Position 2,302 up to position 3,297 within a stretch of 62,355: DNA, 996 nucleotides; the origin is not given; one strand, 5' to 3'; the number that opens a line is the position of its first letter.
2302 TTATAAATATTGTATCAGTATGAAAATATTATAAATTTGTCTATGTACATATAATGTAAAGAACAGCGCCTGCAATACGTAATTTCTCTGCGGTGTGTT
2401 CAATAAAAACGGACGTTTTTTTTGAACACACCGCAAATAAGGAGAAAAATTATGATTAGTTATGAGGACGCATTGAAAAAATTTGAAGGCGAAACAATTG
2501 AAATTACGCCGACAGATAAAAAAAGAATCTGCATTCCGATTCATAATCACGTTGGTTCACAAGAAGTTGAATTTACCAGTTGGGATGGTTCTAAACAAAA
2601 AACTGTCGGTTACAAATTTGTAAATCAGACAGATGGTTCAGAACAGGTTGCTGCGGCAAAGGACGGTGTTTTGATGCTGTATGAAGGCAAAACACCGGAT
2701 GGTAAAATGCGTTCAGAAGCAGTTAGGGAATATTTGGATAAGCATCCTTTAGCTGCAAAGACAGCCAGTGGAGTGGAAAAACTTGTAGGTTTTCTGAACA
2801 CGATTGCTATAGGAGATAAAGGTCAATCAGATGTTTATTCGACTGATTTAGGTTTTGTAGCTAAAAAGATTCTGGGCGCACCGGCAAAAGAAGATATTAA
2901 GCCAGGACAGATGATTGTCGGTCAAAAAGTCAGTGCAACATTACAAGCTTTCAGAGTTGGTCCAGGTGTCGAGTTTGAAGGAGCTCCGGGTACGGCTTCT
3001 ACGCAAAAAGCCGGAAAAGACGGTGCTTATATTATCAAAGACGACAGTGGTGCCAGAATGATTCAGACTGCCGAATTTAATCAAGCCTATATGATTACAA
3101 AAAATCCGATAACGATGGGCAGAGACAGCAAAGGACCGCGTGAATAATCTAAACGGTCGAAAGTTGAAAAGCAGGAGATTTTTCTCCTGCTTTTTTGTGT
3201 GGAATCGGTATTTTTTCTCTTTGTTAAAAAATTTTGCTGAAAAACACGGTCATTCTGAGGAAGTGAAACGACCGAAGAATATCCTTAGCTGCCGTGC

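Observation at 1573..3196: Mpi-like invertase with an invertible promoter that toggles between the invertase itself and an unknown cytoplasmic protein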

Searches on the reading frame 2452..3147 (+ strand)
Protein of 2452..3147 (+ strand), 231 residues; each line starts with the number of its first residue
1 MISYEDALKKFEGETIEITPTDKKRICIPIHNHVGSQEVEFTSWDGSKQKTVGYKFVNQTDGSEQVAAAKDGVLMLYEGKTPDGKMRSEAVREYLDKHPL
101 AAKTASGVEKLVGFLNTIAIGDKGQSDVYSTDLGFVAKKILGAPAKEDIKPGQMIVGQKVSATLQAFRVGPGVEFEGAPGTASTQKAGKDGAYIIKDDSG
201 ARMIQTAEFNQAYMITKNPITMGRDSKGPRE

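Call 4: search_protein_families(library=pfam, proteins=[window:2452-3147:+], max_evalue=0.01)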
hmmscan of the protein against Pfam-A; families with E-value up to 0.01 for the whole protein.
window:2452-3147:+ (231 aa): 0 families

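Call 8: search_protein_families(library=ncbifam, proteins=[window:2452-3147:+], max_evalue=0.01)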
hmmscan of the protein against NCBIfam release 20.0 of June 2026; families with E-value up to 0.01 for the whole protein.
window:2452-3147:+ (231 aa): 0 families

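Call 9: search_protein_families(library=phrogs, proteins=[window:2452-3147:+], max_evalue=0.01)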
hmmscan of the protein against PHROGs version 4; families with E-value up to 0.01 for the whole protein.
window:2452-3147:+ (231 aa): 0 families

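Call 11: find_homologous_proteins(query=window:2452-3147:+)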
Query window:2452-3147:+ (231 aa): 41 proteins with E <= 0.001 among 631 candidates.
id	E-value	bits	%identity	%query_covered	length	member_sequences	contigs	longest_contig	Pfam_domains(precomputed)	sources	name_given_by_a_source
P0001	5.9e-147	505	100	100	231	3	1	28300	-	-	-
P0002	2.5e-130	451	91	97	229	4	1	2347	-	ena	-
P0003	4.6e-127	440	87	97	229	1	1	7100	-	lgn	-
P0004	3.7e-126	437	89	95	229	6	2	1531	-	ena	-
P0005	2.1e-123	428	86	97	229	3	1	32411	-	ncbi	-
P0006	4.4e-123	427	84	97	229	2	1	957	-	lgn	-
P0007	6.0e-122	423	85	95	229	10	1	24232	-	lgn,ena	-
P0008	2.2e-121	422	84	97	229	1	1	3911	-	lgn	-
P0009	1.1e-119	416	81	97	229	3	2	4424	-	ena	-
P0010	2.9e-117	408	82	97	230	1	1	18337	-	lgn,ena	-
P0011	4.2e-113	394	77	99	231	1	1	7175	-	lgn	-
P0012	3.0e-112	392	77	100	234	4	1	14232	-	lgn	-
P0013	7.5e-111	387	76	98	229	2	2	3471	-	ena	-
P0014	1.1e-108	380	78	95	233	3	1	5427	-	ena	-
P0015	1.5e-108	380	77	95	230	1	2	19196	-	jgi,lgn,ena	-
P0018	3.9e-103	362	75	97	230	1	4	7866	-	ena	-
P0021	1.8e-101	356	75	95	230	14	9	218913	-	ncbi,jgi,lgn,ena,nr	ncbi:MAG: hypothetical protein E7017_03300 [Alphaproteobacteria bacterium]|nr:hypothetical protein [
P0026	1.4e-96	340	71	96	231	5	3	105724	-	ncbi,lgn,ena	-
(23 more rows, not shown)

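Call 12: find_encoding_contigs(protein=P0005, flank=4000, max_places=4)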
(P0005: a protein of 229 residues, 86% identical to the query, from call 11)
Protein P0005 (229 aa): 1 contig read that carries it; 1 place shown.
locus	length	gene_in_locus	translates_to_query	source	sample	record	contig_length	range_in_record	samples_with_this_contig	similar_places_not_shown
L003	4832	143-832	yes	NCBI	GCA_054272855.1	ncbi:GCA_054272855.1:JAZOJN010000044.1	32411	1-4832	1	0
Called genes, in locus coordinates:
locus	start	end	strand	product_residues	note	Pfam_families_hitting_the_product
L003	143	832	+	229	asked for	-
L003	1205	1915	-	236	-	PF02146:SIR2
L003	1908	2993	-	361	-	PF03033:Glyco_transf_28, PF04101:Glyco_tran_28_C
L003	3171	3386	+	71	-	PF17209:Hfq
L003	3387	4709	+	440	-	PF13167:GTP-bdg_N, PF03193:RsgA_GTPase (faint), PF16360:GTP-bdg_M, PF01926:MMR_HSR1, PF19275:HflX_C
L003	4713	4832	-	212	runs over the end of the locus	PF03167:UDG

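Call 13: find_encoding_contigs(protein=P0021, flank=4000, max_places=8)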
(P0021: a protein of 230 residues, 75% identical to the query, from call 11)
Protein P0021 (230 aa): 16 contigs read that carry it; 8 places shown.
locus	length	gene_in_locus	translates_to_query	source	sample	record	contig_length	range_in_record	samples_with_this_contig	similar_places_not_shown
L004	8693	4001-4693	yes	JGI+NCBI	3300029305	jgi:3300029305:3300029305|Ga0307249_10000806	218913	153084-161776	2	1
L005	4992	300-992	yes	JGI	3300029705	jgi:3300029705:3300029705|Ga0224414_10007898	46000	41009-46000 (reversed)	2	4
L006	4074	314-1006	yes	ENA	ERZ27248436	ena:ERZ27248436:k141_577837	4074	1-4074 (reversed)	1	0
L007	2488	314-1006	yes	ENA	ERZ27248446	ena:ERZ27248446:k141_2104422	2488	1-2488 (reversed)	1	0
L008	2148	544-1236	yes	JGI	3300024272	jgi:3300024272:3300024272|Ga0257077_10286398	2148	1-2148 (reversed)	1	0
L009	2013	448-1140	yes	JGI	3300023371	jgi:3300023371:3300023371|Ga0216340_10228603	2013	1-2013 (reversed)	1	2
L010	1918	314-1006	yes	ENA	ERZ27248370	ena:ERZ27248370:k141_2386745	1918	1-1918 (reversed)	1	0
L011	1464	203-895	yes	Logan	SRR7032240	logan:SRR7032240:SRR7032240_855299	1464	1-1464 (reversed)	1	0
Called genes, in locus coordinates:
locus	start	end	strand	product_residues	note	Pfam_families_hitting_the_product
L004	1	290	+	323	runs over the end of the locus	-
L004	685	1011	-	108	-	PF07661:MORN_2 (faint)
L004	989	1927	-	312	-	-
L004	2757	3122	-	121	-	-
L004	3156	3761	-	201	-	PF00239:Resolvase, PF02796:HTH_7 (weak), PF13551:HTH_29 (faint), PF13384:HTH_23 (faint)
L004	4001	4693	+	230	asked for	-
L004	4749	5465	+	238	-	PF00300:His_Phos_1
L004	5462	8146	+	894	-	PF06414:Zeta_toxin (faint)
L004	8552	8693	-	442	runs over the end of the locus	PF01554:MatE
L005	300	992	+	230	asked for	-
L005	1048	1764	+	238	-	PF00300:His_Phos_1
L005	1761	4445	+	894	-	PF06414:Zeta_toxin (faint)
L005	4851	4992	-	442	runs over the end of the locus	PF01554:MatE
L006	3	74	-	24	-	?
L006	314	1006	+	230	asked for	-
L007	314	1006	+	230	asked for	-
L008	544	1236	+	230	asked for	-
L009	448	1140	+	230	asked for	-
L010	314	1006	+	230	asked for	-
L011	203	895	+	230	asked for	-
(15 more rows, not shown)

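Call 14: find_encoding_contigs(protein=P0007, flank=4000, max_places=4)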
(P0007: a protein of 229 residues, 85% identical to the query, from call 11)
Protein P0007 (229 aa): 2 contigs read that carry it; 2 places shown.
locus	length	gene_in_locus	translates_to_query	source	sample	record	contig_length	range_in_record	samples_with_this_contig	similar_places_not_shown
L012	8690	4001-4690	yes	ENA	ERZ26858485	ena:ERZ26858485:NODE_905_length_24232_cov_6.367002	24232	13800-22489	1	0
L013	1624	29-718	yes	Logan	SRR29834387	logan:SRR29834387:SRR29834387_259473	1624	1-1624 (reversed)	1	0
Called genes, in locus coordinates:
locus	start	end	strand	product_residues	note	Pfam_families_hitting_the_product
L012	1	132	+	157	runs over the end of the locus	PF00293:NUDIX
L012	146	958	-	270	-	-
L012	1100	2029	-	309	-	PF00126:HTH_1, PF03466:LysR_substrate (weak)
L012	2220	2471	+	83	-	PF00313:CSD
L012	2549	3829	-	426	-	PF12801:Fer4_5, PF12801:Fer4_5, PF12838:Fer4_7 (weak), PF00037:Fer4, PF12837:Fer4_6 (weak), PF13237:Fer4_10 (weak), PF13187:Fer4_9, PF14697:Fer4_21, +13 more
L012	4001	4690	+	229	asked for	-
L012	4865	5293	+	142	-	-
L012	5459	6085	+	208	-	PF12535:Nudix_N, PF00293:NUDIX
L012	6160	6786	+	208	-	PF13527:Acetyltransf_9 (weak), PF00583:Acetyltransf_1, PF13508:Acetyltransf_7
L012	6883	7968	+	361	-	PF07661:MORN_2 (faint)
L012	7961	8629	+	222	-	PF07661:MORN_2 (faint)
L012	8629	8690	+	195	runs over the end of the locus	-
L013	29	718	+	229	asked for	-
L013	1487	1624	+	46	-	?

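Call 17: find_related_loci(query=A1, collection=metagenome_contigs, flank=3000)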
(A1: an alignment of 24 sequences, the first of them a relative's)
Query A1 (231 aa) in metagenome_contigs; peptide patterns used: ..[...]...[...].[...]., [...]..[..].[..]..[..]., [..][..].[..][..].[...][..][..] (x = any residue, [..] = any of these).
545 stretches matched a pattern; 8 encode a relative of the query (tblastn E <= 1e-3); 8 distinct loci.
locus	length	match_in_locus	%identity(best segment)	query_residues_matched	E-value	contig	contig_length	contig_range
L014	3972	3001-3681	77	1-227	9e-122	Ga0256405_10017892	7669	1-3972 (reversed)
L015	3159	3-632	85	15-224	2e-124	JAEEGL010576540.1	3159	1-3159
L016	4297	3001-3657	76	1-219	2e-116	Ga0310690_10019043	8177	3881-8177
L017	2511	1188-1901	67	1-225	3e-104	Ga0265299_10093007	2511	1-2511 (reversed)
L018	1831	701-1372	64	1-224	3e-105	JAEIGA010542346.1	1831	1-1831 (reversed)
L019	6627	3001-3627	40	1-219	1e-41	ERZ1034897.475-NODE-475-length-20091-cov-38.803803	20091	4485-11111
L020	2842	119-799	36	2-225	1e-36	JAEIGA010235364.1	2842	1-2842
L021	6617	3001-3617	34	1-216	2e-29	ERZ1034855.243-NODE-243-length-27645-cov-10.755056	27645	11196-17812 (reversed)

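Call 18: find_related_loci(query=A1, collection=genome_contigs, flank=3000)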
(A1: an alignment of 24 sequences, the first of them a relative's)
Query A1 (231 aa) in genome_contigs; peptide patterns used: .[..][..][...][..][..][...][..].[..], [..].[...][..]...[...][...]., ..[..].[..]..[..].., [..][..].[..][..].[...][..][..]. (x = any residue, [..] = any of these).
179 stretches matched a pattern; 22 encode a relative of the query (tblastn E <= 1e-3); 21 distinct loci.
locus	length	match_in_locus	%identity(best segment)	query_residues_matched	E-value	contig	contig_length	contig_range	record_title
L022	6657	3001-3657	85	1-219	4e-129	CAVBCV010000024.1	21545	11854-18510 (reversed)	Lachnospiraceae bacterium isolate H07603-L1_cleanbin_000017 genome assembly, contig: Spades_H07603-L1_contig_1352, whole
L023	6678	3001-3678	86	1-226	9e-133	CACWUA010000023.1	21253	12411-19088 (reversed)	MAG: uncultured proteobacterium isolate RUG10918 genome assembly, contig: RUG10918_asm_23, whole genome shotgun sequence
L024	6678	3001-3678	72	1-222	4e-110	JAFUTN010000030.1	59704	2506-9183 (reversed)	MAG: Alphaproteobacteria bacterium isolate RGIG4812 Roe_deer_Reticulum.Co__c476560, whole genome shotgun sequence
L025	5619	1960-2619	67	1-219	6e-96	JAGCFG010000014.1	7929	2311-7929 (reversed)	MAG: Alphaproteobacteria bacterium isolate RGIG9738 Yak_Omasum-3__c177398, whole genome shotgun sequence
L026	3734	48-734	59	1-230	2e-88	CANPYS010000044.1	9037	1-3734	MAG: uncultured Alphaproteobacteria bacterium isolate Lapin-001__bin79 genome assembly, contig: Lapin-001__NODE_6667_len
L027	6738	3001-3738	54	1-225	9e-85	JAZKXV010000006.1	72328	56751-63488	MAG: Alphaproteobacteria bacterium isolate T1900045114_TC20190108.MAGScoT_cleanbin_000007 SGB_4803_k141_1181049, whole g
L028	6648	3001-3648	43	1-221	9e-48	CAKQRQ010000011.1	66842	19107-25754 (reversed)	MAG: uncultured Alphaproteobacteria bacterium isolate REFINED_METABAT215_TOP10_CONTIGS_1500_ASSEMBLY_K77_MERGED__Hadza_M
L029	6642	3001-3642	43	1-219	2e-47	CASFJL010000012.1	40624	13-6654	uncultured proteobacterium isolate B15_L3_338338_idba_bin.30 genome assembly, contig: B15_L3_338338_idba_bin.30.fa_scaff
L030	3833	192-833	41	1-219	2e-45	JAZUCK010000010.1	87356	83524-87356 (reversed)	MAG: Alphaproteobacteria bacterium isolate T1900045314_YK20190003.MAGScoT_cleanbin_000006 SGB_6269_k141_375041, whole ge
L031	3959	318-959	42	1-219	8e-46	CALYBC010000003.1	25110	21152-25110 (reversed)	MAG: uncultured Alphaproteobacteria bacterium isolate E17__bin256 genome assembly, contig: E17__k127_2684706, whole geno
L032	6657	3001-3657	41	1-224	3e-45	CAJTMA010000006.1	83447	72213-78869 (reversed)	MAG TPA_asm: uncultured Alphaproteobacteria bacterium isolate MGBC104355 genome assembly, contig: MGBC104355.6, whole ge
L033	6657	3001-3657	41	1-224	4e-45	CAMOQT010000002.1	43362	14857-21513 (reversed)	MAG: uncultured Azospirillum sp. isolate SRR873605_bin.44_metaWRAP_v1.3_MAG genome assembly, contig: NODE_991_length_433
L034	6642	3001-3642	41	1-219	7e-45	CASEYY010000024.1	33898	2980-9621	uncultured proteobacterium isolate SI.O72.metabat-bins.143 genome assembly, contig: SI.O72.metabat-bins.143.fa_k141_2336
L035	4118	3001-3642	41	1-219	1e-42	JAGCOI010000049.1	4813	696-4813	MAG: Alphaproteobacteria bacterium isolate RGIG9974 Yak_Reticulum-3__c263558, whole genome shotgun sequence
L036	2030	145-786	41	1-219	7e-43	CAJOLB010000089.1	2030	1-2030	uncultured Alphaproteobacteria bacterium isolate Reindeer_2_mag_112 genome assembly, contig: scaffold_87349, whole genom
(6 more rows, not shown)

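Call 19: find_encoding_contigs(protein=P0001, flank=3000, max_places=6)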
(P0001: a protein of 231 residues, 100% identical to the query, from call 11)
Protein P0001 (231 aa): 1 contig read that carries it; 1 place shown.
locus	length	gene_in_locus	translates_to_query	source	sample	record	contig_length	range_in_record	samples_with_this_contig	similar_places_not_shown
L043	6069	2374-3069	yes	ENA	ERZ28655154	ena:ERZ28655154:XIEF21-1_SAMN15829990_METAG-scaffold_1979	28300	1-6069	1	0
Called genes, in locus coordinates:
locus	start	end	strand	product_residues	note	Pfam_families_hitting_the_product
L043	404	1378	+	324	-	PF05359:DUF748 (weak)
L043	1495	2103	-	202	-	PF00239:Resolvase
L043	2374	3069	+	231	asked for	-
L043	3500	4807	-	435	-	PF02885:Glycos_trans_3N, PF00591:Glycos_transf_3, PF07831:PYNP_C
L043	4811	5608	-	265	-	PF01048:PNP_UDP_1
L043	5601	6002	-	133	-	PF00383:dCMP_cyt_deam_1, PF08211:dCMP_cyt_deam_2 (weak)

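Call 25: predict_structure(alignment_id=A1)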
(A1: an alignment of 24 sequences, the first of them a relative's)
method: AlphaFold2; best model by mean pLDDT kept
length: 231 residues; sequences in the alignment: 24
mean_pLDDT: 91.3   pTM: 0.77
mean pLDDT of the five models: 91.3, 88.9, 88.7, 88.7, 88.4
residues with pLDDT >= 90: 181; 70-90: 39; 50-70: 2; < 50: 9
segments of 3 or more residues with pLDDT < 50: 223-231
pLDDT, mean of each block of 10 residues (from residue 1): 92 89 94 97 91 96 95 97 96 97 98 97 91 96 96 95 92 90 88 92 94 86 45 32
secondary structure, 60 per line:
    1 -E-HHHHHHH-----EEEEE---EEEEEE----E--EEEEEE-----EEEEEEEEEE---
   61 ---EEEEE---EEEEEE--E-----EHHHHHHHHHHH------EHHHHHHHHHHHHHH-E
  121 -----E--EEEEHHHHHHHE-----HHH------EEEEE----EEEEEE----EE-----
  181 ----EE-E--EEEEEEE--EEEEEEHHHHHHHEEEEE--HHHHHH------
elements in order: H4-10 E16-20 E24-29 E37-42 E48-57 E64-68 E72-77 H87-97 H105-118 E129-132 H133-139 E155-159 E164-169 E191-197 E200-205 H206-212 E213-217 H220-225

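Call 29: fold_search(model_id=the predicted structure, library=pdb)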
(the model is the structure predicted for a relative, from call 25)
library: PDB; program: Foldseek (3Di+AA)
matches with E <= 10: 538; with E <= 0.001: 0
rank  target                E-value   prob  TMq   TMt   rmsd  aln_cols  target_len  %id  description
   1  3hqd_A                1.2e-01  0.05  0.07  0.05  18.7       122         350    9  Human kinesin Eg5 motor domain in complex with AMPPNP and Mg2+ (released 2009-12-08)
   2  4eb1_I                1.4e-01  0.03  0.12  0.08  27.0       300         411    9  Hyperstable in-frame insertion variant of antithrombin (released 2012-07-18)
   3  8p4a_M                1.5e-01  0.06  0.13  0.08  19.4       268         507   12  Structural insights into human co-transcriptional capping - structure 1 (released 2023-08-16)
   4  7bu9_G                2.0e-01  0.06  0.10  0.11  17.5       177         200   11  Crystal Structure of Spindlin1-H3(K4me3-K9me2) complex (released 2020-10-14)
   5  4dte_A                2.2e-01  0.03  0.12  0.08  24.5       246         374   12  Crystal structure of zebrafish plasminogen activator inhibitor-1 (PAI-1) (released 2013-03-27)
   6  5jsj_B                2.6e-01  0.04  0.10  0.11  21.2       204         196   12  Crystal structure of Spindlin1 bound to compound EML631 (released 2017-05-24)
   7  5y5w_A                2.8e-01  0.04  0.09  0.09  17.9       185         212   14  Crystal structure of human Spindlin1 in complex with a histone H4K20(me3) peptide (released 2017-10-11)
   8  7e9m_A                2.8e-01  0.03  0.07  0.08  16.9       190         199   13  Crystal Structure of Spindlin1 bound to SPINDOC Docpep3 (released 2022-06-15)
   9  2phl_C                3.3e-01  0.02  0.11  0.08  19.1       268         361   13  THE STRUCTURE OF PHASEOLIN AT 2.2 ANGSTROMS RESOLUTION: IMPLICATIONS FOR A COMMON VICILIN(SLASH)LEGUMIN STRUCTURE AND  (released 1994-09-30)
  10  4h75_A                3.5e-01  0.04  0.09  0.10  18.2       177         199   12  Crystal structure of human Spindlin1 in complex with a histone H3K4(me3) peptide (released 2012-10-03)
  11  3s24_A                3.7e-01  0.03  0.14  0.12  17.6       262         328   10  Crystal structure of human mRNA guanylyltransferase (released 2011-06-15)
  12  8gtx_A                4.1e-01  0.04  0.08  0.09  16.1       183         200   11  Crystal Structure of human Spindlin1-HBx complex (released 2023-09-13)
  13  9g33_DI               4.6e-01  0.06  0.10  0.13  14.9       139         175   13  Stalled 90S - Utp23-Krr1-deltaC3 (released 2025-06-18)
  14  1r1l_I                5.2e-01  0.03  0.11  0.07  22.4       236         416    8  Structure of dimeric antithrombin complexed with a P14-P9 reactive loop peptide and an exogenous tripeptide (formyl-no (released 2004-10-05)
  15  8a22_Bl               5.8e-01  0.06  0.10  0.15  12.2        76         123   13  Structure of the mitochondrial ribosome from Polytomella magna (released 2022-11-16)
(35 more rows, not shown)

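Call 30: fold_search(model_id=the predicted structure, library=viral)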
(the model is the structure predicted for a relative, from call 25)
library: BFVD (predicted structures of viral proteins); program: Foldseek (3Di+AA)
matches with E <= 10: 537; with E <= 0.001: 1
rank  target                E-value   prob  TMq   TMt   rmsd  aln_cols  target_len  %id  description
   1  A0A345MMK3            1.1e-05  1.00  0.27  0.37  14.2       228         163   12  (no name in the UniProt tables at hand)
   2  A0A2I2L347            1.6e-03  0.99  0.22  0.11  15.9       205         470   11  Uncharacterized protein [Orpheovirus IHUMI-LCC2]
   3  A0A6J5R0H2            4.0e-03  0.95  0.24  0.05  14.1       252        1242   12  Uncharacterized protein [uncultured Caudovirales phage]
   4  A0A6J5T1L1            5.0e-03  0.94  0.27  0.33  16.4       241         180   11  Uncharacterized protein [uncultured Caudovirales phage]
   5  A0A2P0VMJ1            1.1e-01  0.21  0.23  0.19  15.6       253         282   11  Putative glutaredoxin [Tetraselmis virus 1]
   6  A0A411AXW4            1.3e-01  0.98  0.20  0.40   6.3        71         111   17  Uncharacterized protein [Streptomyces phage WheeHeim]
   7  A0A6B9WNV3            1.3e-01  0.69  0.19  0.43  10.4        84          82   19  (no name in the UniProt tables at hand)
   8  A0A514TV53            1.9e-01  0.03  0.11  0.07  24.0       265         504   12  Putative CytH-like phosphatase [Aeromonas phage D3]
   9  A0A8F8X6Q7            2.1e-01  0.28  0.20  0.25  14.5       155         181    9  (no name in the UniProt tables at hand)
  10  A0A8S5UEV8            2.2e-01  0.06  0.17  0.10  16.9       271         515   11  DNA ligase [Siphoviridae sp. ctX5W26]
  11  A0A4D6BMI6            2.3e-01  0.04  0.13  0.12  21.4       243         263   11  (no name in the UniProt tables at hand)
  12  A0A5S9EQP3            2.5e-01  0.03  0.10  0.04  39.4       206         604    9  Uncharacterized protein [Tenacibaculum phage PTm5]
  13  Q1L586                2.9e-01  0.03  0.09  0.09  21.0       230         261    6  Capsid protein (Fragment) [Turkey astrovirus 2]
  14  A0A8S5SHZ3            3.3e-01  0.04  0.12  0.10  17.5       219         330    8  Uncharacterized protein [Siphoviridae sp. ctBCr48]
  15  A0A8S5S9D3            3.3e-01  0.02  0.12  0.09  21.2       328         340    7  Uncharacterized protein [Phage sp. ctGns7]
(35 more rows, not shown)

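Call 34: search_protein_families(library=padloc, proteins=[window:2452-3147:+], max_evalue=1)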
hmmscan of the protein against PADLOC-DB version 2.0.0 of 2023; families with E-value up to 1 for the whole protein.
window:2452-3147:+ (231 aa): 0 families

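Call 35: search_solved_structures(query=A1, max_evalue=10)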
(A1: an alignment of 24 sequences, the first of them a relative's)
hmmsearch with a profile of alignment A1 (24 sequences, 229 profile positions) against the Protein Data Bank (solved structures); distinct sequences matched with E-value up to 10: 1.
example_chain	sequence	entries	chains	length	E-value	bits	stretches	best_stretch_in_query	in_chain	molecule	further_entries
6q2f_A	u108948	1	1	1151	1.6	11.3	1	150-200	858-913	Glycoside hydrolase family protein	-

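Call 40: search_protein_representatives(alignment_id=A1)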
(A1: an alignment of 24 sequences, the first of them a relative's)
Query: 24 sequences, 229 profile positions. Proteins with E-value up to 0.001 (for the whole library): 93; up to 1e-10: 44; up to 1e-30: 19. The best 93 are listed.
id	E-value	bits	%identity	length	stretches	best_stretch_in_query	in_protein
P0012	2.0e-115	400.4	-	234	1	1-225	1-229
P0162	5.4e-68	245.2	-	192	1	40-228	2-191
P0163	3.2e-63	229.6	-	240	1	5-222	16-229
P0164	6.0e-62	225.4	-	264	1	2-218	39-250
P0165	8.5e-62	224.9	-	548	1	3-225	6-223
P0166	2.0e-59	217.2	-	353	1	4-215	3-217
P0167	2.2e-59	217.0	-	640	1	1-217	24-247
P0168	4.0e-58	212.9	-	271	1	1-216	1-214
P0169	2.0e-55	204.1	-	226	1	8-219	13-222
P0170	9.0e-50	185.6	-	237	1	1-163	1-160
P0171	1.4e-44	168.6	-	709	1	2-222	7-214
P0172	3.4e-44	167.3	-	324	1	19-218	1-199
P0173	8.8e-44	166.0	-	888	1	3-227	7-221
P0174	1.4e-42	162.0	-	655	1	2-223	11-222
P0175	1.1e-41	159.1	-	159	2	48-152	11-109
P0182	1.7e-24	102.9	-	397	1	1-214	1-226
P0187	1.9e-19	86.3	-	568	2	39-214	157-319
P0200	3.0e-11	59.5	-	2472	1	40-216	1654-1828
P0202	5.2e-11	58.8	-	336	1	39-214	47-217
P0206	2.7e-10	56.4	-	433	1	38-216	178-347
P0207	4.2e-10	55.8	-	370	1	16-214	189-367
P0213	1.0e-08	51.3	-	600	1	23-215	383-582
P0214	1.2e-08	51.1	-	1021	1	41-214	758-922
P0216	1.9e-08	50.4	-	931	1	37-215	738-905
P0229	4.3e-06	42.7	-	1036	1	41-216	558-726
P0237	2.3e-05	40.3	-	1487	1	41-214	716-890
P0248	2.4e-04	37.0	-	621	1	42-214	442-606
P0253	9.4e-04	35.0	-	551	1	40-214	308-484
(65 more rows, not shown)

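Call 41: search_protein_families(library=pfam, proteins=[P0165, P0167, P0171, P0173, P0174, P0213, P0214, P0216, P0229, P0237], max_evalue=0.001)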
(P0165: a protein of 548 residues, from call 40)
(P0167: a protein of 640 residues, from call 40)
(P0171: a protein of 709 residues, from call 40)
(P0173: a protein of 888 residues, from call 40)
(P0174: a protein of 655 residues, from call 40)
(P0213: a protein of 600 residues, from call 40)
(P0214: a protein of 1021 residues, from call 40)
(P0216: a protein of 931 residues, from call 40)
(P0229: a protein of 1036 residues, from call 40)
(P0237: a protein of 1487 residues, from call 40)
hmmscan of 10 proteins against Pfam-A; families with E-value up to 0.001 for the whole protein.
P0165 (548 aa): 0 families

P0167 (640 aa): 0 families

P0171 (709 aa): 0 families

P0173 (888 aa): 0 families

P0174 (655 aa): 0 families

P0213 (600 aa): 0 families

P0214 (1021 aa): 1 family
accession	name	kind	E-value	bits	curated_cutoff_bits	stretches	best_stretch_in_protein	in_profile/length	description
PF00962.28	A_deaminase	-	7.5e-10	38.8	27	1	133-451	2-290/330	Adenosine deaminase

P0216 (931 aa): 1 family
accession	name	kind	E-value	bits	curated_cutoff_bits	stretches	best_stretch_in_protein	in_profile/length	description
PF00149.33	Metallophos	-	9.8e-07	29.8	21.5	1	35-234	5-117/191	Calcineurin-like phosphoesterase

P0229 (1036 aa): 1 family
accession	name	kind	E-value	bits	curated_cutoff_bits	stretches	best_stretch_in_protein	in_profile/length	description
PF25058.1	ARM_TT21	-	0.00046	20.6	27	0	268-353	12-89/155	Tetratricopeptide repeat protein 21 ARM repeat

P0237 (1487 aa): 0 families

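Call 42: search_protein_families(library=pfam, proteins=[P0200, P0166, P0182, P0187, P0206, P0207, P0248, P0253, P0202], max_evalue=0.001)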
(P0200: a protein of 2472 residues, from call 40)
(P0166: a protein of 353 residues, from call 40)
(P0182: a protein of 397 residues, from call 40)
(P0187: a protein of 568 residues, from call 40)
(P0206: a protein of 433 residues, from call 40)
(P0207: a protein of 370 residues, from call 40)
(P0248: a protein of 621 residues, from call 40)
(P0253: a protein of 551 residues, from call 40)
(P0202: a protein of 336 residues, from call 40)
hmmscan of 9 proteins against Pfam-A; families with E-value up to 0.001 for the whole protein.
P0200 (2472 aa): 4 families
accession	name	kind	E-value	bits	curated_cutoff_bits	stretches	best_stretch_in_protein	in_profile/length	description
PF25816.1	RamC_N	-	1.3e-15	57.8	27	1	219-362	32-173/191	RamC, N-terminal domain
PF03536.20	VRP3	-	2.3e-10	40.9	25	1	382-545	52-218/240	Salmonella virulence-associated 28kDa protein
PF13405.12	EF-hand_6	-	0.00045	20.2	25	0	2410-2431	7-28/30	EF-hand domain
PF00036.39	EF-hand_1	-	0.00055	19.7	25.4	0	2410-2431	7-28/29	EF hand domain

P0166 (353 aa): 0 families

P0182 (397 aa): 0 families

P0187 (568 aa): 1 family
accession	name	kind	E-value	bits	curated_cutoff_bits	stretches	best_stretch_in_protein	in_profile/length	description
PF02225.27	PA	-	0.00027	21.4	23.9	0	404-434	38-63/95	PA domain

P0206 (433 aa): 0 families

P0207 (370 aa): 0 families

P0248 (621 aa): 0 families

P0253 (551 aa): 0 families

P0202 (336 aa): 0 families

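Call 57: find_encoding_contigs(protein=P0002, flank=3000, max_places=4)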
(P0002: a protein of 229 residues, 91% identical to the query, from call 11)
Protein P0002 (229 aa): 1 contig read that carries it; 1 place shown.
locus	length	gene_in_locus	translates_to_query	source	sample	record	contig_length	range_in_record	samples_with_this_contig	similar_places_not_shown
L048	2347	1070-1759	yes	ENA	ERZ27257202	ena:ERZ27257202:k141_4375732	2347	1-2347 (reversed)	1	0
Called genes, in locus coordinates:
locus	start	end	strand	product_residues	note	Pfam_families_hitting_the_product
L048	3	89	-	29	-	?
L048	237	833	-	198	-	PF00239:Resolvase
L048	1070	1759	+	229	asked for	-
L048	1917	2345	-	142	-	?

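Call 58: find_encoding_contigs(protein=P0003, flank=3000, max_places=4)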
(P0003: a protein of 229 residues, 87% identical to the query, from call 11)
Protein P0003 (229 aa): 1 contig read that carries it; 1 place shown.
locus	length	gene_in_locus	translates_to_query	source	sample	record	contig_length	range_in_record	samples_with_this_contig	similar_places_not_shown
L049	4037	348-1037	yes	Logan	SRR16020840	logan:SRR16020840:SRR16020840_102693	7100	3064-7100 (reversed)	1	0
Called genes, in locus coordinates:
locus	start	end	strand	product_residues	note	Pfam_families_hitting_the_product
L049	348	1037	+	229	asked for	-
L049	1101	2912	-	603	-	PF13476:AAA_23 (faint), PF00004:AAA (faint), PF00005:ABC_tran, PF00006:ATP-synt_ab (faint), PF02463:SMC_N (faint), PF13304:AAA_21 (weak), PF00005:ABC_tran, PF16326:ABC_tran_CTD, +7 more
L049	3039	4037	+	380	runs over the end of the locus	PF08238:Sel1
